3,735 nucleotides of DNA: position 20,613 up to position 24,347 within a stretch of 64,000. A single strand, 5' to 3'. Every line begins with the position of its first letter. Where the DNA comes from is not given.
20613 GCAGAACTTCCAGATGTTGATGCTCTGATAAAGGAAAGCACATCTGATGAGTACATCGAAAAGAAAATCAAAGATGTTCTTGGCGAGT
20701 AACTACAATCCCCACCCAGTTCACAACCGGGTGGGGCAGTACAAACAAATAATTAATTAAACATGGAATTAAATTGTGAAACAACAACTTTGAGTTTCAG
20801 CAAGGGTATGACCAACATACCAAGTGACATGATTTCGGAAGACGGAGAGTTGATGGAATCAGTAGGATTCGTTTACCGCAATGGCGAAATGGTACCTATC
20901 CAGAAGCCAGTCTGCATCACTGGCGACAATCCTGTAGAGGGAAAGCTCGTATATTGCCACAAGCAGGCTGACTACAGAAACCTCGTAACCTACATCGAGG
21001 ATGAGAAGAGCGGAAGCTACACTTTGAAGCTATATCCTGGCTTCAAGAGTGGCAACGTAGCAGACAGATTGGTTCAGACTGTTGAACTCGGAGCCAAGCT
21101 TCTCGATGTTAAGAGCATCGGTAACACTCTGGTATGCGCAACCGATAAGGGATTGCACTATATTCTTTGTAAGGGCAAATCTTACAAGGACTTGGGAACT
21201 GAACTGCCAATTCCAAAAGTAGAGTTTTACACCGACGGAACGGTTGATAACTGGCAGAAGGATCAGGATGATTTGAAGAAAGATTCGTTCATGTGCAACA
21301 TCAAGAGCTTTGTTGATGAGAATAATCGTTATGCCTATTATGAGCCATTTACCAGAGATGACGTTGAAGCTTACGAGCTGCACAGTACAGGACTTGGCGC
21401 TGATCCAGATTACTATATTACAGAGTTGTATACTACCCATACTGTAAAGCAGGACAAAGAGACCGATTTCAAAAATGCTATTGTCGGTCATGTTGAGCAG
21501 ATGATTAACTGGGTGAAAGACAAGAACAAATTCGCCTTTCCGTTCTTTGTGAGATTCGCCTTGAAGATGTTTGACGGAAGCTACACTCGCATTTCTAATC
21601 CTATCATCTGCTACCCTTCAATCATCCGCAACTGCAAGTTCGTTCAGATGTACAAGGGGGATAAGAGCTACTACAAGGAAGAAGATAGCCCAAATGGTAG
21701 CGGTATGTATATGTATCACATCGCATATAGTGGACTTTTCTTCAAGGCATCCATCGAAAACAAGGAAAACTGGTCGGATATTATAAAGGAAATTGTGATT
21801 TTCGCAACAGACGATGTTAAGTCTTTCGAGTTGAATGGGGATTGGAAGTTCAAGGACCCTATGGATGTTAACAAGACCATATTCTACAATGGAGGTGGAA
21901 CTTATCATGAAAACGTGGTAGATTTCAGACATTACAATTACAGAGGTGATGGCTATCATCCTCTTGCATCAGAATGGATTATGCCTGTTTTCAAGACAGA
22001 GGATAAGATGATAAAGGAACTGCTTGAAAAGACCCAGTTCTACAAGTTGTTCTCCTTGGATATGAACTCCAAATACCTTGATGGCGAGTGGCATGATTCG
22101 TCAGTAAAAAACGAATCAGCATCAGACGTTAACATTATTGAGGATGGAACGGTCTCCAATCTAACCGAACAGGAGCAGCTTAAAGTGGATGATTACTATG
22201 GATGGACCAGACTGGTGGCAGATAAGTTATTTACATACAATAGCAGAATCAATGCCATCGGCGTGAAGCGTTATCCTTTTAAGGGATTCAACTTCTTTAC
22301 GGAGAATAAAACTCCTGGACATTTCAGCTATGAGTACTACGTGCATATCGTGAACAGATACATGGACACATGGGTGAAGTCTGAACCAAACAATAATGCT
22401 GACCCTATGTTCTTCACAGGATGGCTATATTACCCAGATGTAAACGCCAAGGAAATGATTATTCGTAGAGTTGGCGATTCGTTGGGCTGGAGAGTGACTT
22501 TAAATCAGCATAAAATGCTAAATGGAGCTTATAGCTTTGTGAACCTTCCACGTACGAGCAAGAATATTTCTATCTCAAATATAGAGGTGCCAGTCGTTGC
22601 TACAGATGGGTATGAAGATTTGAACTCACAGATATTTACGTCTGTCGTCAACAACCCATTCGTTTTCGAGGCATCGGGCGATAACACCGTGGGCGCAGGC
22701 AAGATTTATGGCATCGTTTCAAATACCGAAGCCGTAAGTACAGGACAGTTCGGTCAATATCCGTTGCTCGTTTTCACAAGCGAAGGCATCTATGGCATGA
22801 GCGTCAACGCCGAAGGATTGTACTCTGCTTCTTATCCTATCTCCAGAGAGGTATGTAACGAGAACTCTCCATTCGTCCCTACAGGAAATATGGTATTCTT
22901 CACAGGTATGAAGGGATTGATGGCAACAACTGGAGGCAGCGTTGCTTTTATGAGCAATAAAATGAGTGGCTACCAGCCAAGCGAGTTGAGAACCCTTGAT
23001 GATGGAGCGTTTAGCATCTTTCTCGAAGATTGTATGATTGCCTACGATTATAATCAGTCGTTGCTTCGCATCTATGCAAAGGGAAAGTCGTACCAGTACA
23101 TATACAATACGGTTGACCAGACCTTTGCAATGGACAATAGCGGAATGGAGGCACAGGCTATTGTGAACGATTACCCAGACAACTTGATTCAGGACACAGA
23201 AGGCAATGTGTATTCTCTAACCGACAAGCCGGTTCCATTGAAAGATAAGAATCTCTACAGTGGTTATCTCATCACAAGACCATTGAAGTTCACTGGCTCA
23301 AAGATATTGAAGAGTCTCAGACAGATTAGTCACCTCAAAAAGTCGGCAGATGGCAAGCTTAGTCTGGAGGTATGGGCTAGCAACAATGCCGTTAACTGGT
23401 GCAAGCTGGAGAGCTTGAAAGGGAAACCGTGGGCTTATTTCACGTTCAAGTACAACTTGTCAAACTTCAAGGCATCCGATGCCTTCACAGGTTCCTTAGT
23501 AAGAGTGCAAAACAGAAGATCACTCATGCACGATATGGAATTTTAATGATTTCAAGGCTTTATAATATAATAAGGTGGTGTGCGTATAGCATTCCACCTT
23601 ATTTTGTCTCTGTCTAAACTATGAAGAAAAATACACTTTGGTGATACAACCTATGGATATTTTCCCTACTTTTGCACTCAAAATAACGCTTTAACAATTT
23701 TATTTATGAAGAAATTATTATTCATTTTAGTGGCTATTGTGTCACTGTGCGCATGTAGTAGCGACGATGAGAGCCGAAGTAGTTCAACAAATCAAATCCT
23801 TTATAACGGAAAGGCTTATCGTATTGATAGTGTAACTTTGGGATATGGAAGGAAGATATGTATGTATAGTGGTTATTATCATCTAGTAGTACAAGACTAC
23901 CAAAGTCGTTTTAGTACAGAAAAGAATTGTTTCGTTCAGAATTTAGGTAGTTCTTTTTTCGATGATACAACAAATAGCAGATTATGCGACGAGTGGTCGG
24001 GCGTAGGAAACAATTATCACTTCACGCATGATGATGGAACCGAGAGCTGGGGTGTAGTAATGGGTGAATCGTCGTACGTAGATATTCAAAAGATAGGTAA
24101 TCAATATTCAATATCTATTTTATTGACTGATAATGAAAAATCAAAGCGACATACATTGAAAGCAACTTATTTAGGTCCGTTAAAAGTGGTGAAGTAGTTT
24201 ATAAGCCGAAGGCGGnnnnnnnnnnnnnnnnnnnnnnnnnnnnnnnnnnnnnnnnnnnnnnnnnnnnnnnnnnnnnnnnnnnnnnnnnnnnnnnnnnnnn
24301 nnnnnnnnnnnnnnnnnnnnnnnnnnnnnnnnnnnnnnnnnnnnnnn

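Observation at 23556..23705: Portable 150-bp terminator/mini-ORF/promoter cassette present twice (copy A), each in front of a membrane or lipoprotein moron gene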

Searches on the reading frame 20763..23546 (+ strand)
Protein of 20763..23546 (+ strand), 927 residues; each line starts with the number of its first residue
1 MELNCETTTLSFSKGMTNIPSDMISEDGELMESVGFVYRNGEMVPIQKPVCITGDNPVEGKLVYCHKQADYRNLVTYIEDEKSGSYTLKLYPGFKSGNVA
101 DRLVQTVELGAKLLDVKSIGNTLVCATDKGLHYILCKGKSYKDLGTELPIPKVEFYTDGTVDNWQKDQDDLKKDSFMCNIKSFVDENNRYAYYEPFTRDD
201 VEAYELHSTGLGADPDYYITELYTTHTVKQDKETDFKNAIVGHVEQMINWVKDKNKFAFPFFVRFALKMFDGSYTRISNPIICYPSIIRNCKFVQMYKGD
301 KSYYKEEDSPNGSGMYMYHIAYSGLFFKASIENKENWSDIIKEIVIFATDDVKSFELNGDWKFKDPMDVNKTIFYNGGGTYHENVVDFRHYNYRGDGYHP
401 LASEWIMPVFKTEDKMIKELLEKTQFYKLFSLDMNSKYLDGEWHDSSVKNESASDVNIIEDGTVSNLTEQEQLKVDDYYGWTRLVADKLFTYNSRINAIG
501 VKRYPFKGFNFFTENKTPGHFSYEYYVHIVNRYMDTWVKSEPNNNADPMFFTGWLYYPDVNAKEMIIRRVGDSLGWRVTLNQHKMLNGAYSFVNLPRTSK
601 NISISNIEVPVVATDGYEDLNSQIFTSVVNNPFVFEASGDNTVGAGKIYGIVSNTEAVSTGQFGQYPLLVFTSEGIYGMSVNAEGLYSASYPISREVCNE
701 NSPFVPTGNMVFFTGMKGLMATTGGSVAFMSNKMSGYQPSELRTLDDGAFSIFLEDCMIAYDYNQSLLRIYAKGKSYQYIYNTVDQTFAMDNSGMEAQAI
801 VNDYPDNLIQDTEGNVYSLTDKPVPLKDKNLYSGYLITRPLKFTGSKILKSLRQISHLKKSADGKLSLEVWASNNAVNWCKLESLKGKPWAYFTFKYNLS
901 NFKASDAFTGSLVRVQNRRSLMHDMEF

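Call 13: search_protein_families(library=pfam, proteins=[window:20763-23546:+], max_evalue=0.01)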
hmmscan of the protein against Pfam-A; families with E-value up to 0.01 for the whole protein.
window:20763-23546:+ (927 aa): 0 families

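Call 14: search_protein_families(library=phrogs, proteins=[window:20763-23546:+], max_evalue=0.001)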
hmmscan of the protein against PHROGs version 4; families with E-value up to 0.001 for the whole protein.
window:20763-23546:+ (927 aa): 1 family
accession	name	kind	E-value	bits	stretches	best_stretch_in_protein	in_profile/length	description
phrog_32516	-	unknown function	1.8e-71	242.2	4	551-919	549-963/968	-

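Call 65: find_related_loci(query=window:20763-23546:+, collection=viral_contigs, flank=3000)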
Query window:20763-23546:+ (927 aa) in viral_contigs; peptide patterns used: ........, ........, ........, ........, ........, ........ (x = any residue, [..] = any of these).
49 stretches matched a pattern; 46 encode a relative of the query (tblastn E <= 1e-3); 44 distinct loci.
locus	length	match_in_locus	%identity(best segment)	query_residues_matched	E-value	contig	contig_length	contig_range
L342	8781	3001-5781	95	1-927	0e+0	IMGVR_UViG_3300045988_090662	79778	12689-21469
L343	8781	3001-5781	98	1-927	0e+0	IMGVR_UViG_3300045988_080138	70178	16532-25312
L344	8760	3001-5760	74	1-919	0e+0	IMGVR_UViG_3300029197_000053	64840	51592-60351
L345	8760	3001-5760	74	1-919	0e+0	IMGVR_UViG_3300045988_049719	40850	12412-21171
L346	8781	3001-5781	67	1-923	0e+0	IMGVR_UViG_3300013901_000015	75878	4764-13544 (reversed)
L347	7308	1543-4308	64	1-927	0e+0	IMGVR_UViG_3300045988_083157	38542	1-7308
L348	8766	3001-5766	64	1-927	0e+0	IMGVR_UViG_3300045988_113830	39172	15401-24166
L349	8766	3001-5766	63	1-927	0e+0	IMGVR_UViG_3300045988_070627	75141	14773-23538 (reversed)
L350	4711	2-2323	67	169-923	0e+0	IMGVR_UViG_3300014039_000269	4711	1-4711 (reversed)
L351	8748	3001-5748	54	1-919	0e+0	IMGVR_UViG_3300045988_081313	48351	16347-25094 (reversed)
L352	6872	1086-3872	54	1-923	0e+0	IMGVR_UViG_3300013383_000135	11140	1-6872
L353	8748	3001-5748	54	1-919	0e+0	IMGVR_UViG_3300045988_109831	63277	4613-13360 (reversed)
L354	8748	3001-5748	54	1-919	0e+0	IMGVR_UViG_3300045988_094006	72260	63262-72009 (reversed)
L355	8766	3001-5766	93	1-927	0e+0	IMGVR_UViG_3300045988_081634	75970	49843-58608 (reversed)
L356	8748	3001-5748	54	1-919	0e+0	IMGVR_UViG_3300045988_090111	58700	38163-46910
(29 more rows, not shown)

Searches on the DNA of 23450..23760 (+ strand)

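Call 11: search_dna_similar(query=window:23540-23720:+, collection=phages, mode=distant, max_evalue=0.01, max_rows=40)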
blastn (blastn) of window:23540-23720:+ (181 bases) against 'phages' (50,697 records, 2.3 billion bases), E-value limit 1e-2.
No match.

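Call 12: search_dna_similar(query=window:23540-23720:+, collection=plasmids, mode=distant, max_evalue=0.01, max_rows=40)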
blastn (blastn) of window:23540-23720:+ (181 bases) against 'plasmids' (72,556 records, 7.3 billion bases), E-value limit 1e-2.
No match.

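Call 73: search_rna_families(source=window, start=23450, end=23760, threshold=evalue, max_evalue=1)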
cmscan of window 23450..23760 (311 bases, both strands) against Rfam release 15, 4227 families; matches with E-value up to 1: 1.
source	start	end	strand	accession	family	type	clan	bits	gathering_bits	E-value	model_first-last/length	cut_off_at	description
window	23510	23611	+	RF00558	L20_leader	Cis-reg; leader;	-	20.7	58.7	0.073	1-127/127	no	Ribosomal protein L20 leader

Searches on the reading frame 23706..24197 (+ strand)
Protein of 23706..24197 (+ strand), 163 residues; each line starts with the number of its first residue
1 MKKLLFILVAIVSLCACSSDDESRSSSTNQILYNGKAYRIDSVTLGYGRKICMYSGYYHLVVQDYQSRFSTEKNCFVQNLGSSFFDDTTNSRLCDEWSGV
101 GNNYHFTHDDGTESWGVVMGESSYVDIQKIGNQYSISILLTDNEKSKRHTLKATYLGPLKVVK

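Call 13: search_protein_families(library=pfam, proteins=[window:23706-24197:+], max_evalue=0.01)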
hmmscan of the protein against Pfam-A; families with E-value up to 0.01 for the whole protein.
window:23706-24197:+ (163 aa): 0 families

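Call 14: search_protein_families(library=phrogs, proteins=[window:23706-24197:+], max_evalue=0.001)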
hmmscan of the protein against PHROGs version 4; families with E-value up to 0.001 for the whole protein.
window:23706-24197:+ (163 aa): 0 families

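Call 59: find_homologous_proteins(query=window:23706-24197:+)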
Query window:23706-24197:+ (163 aa): 6 proteins with E <= 0.001 among 36 candidates.
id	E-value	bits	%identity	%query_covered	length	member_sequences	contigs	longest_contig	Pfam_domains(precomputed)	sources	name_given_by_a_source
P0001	2.4e-96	338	91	100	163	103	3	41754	-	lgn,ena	-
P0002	1.6e-87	309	87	100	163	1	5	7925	-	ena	-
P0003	1.7e-60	222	65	100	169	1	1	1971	-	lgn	-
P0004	2.8e-53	198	59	100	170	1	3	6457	-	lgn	-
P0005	5.5e-53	197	61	100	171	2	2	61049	-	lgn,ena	-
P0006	1.8e-13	69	39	99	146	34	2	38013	-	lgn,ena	-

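Call 85: predict_structure(alignment_id=A3)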
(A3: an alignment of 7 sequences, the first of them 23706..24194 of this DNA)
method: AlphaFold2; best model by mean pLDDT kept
length: 163 residues; sequences in the alignment: 7
mean_pLDDT: 73.7   pTM: 0.68
mean pLDDT of the five models: 73.7, 73.3, 49.0, 47.3, 44.4
residues with pLDDT >= 90: 41; 70-90: 59; 50-70: 32; < 50: 31
segments of 3 or more residues with pLDDT < 50: 1-6, 12-25, 92-95, 98-101
pLDDT, mean of each block of 10 residues (from residue 1): 48 42 59 85 89 88 88 88 73 48 62 68 91 91 62 91 84
secondary structure, 60 per line:
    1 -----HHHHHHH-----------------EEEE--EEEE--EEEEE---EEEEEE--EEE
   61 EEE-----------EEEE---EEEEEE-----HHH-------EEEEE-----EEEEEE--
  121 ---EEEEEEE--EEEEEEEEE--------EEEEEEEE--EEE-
elements in order: H6-12 E30-33 E36-39 E42-46 E50-55 E58-63 E75-78 E82-87 E103-107 E113-118 E124-130 E133-141 E150-157 E160-162

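Call 89: fold_search(model_id=the predicted structure, library=pdb)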
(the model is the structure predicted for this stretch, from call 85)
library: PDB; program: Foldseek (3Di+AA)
matches with E <= 10: 857; with E <= 0.001: 0
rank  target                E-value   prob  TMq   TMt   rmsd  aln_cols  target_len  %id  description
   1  4zjm_E                4.3e-02  0.84  0.31  0.39   6.5       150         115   11  Crystal Structure of Mycobacterium tuberculosis LpqH (Rv3763) (released 2015-05-13)
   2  4zjm_A                4.3e-02  0.47  0.22  0.30  13.2       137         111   12  Crystal Structure of Mycobacterium tuberculosis LpqH (Rv3763) (released 2015-05-13)
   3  5g02                  4.8e-02  0.28  0.19  0.10  13.9       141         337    8  Crystal Structure of zebrafish Protein Arginine Methyltransferase 2 with SFG (released 2016-11-09)
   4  5fub                  5.0e-02  0.30  0.19  0.10  13.9       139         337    9  Crystal Structure of zebrafish Protein Arginine Methyltransferase 2 catalytic domain with SAH (released 2016-11-09)
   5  7fds_A                6.2e-02  0.75  0.29  0.38   6.8       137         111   12  High resolution crystal structure of LpqH from Mycobacterium tuberculosis (released 2021-12-15)
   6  4zjm_G                7.7e-02  0.75  0.32  0.40   6.7       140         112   11  Crystal Structure of Mycobacterium tuberculosis LpqH (Rv3763) (released 2015-05-13)
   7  4zjm_B                8.6e-02  0.51  0.26  0.34  12.7       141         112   11  Crystal Structure of Mycobacterium tuberculosis LpqH (Rv3763) (released 2015-05-13)
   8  7fds_B                1.3e-01  0.66  0.31  0.38   6.4       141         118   13  High resolution crystal structure of LpqH from Mycobacterium tuberculosis (released 2021-12-15)
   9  4zjm_C                1.3e-01  0.60  0.31  0.39   7.0       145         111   11  Crystal Structure of Mycobacterium tuberculosis LpqH (Rv3763) (released 2015-05-13)
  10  4zjm_D                1.4e-01  0.57  0.30  0.39   7.0       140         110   11  Crystal Structure of Mycobacterium tuberculosis LpqH (Rv3763) (released 2015-05-13)
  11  2gia_B                1.7e-01  0.14  0.17  0.19  14.7       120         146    9  Crystal structures of trypanosoma bruciei MRP1/MRP2 (released 2006-09-05)
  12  4n6r_A                2.7e-01  0.11  0.22  0.23  10.9       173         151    9  Crystal structure of VosA-VelB-complex (released 2014-01-22)
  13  4ofv_B                2.8e-01  0.07  0.18  0.15  18.0       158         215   11  Refinement of RAGE-DNA complex in 3S58 without DNA (released 2014-04-23)
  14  3vpj_H                3.3e-01  0.18  0.22  0.24  11.1       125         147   10  crystal structure of type VI effector Tse1 from Pseudomonas aeruginosa in complex with immune protein Tsi1 (released 2012-06-27)
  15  1q7f_A                3.3e-01  0.06  0.13  0.09  16.2       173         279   12  Brain Tumor NHL domain (released 2003-10-21)
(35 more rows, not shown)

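Call 90: fold_search(model_id=the predicted structure, library=viral)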
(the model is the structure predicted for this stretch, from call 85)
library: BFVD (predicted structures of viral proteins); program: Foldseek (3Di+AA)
matches with E <= 10: 715; with E <= 0.001: 0
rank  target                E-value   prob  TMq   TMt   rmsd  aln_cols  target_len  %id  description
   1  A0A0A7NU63            5.5e-02  0.51  0.26  0.19   9.6       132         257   11  Uncharacterized protein [Lactobacillus phage LfeInf]
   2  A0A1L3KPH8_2          6.1e-02  0.18  0.18  0.04  19.7       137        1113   12  RNA-dependent RNA polymerase [Beihai barnacle virus 5]
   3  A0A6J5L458            8.9e-02  0.08  0.15  0.11  36.4       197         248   10  Uncharacterized protein [uncultured Caudovirales phage]
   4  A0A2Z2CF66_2          9.9e-02  0.11  0.15  0.04  14.8       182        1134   10  RNA-directed RNA polymerase L [Pidgey virus]
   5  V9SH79                1.4e-01  0.20  0.18  0.15  16.2       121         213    8  F-box containing protein [Tunisvirus fontaine2]
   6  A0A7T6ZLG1            1.6e-01  0.11  0.20  0.19  24.2       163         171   10  (no name in the UniProt tables at hand)
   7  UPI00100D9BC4         1.6e-01  0.08  0.16  0.11  17.3       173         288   10  (no name look-up for this kind of identifier)
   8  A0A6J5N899            1.6e-01  0.05  0.14  0.14  18.2       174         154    9  Uncharacterized protein [uncultured Caudovirales phage]
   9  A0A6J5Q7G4            2.0e-01  0.07  0.14  0.06  15.7       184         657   10  Uncharacterized protein [uncultured Caudovirales phage]
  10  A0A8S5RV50            2.1e-01  0.09  0.18  0.14  18.0       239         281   10  (no name in the UniProt tables at hand)
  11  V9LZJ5                2.2e-01  0.06  0.15  0.10  25.8       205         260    9  Uncharacterized protein [Vibrio phage VP4B]
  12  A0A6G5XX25            2.3e-01  0.06  0.14  0.12  16.0       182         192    7  (no name in the UniProt tables at hand)
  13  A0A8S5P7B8            2.9e-01  0.13  0.23  0.10  26.2       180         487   12  Fibronectin type-III domain-containing protein [Siphoviridae sp. ctsUY14]
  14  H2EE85                2.9e-01  0.11  0.18  0.12  15.3       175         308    6  Uncharacterized protein [Moumouvirus sp. 'Monve']
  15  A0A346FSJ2            3.0e-01  0.13  0.20  0.17  15.8       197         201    7  TNF receptor [Orthopoxvirus akhmetapox]
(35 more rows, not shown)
